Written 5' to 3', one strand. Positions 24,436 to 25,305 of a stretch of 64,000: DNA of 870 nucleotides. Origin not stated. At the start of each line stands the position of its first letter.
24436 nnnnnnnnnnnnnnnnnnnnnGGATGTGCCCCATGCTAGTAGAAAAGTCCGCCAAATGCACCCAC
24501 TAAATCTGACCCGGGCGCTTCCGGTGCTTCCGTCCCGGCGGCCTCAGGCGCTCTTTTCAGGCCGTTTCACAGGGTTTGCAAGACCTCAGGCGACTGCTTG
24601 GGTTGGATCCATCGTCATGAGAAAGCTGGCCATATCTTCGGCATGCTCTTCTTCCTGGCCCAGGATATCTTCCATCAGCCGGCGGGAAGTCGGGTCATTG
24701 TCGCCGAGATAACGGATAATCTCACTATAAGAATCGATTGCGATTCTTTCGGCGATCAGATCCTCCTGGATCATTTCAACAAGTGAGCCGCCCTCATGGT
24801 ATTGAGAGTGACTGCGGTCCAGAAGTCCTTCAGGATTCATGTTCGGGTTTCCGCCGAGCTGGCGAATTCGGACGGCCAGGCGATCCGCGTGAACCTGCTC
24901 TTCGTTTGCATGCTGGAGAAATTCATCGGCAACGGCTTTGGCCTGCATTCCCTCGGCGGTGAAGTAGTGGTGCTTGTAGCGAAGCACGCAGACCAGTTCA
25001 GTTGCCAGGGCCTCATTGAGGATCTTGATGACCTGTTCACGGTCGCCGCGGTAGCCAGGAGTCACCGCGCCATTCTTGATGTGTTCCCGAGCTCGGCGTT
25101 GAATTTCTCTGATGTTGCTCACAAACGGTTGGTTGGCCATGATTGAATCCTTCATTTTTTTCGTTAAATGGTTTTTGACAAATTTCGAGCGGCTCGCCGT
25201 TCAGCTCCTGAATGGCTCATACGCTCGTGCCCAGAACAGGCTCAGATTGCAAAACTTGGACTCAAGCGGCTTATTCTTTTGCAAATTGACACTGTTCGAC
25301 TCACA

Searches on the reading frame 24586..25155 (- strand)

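Call 74: search_protein_families(library=pfam, proteins=[window:24586-25155:-], max_evalue=0.001)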
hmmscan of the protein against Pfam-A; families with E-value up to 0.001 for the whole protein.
window:24586-25155:- (189 aa): 2 families
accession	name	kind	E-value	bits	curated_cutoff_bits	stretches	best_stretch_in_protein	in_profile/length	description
PF00210.30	Ferritin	-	3.6e-26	92.2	24.5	1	43-181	1-138/142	Ferritin-like domain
PF02915.23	Rubrerythrin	-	1.5e-09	38.8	22.8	1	44-176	1-134/137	Rubrerythrin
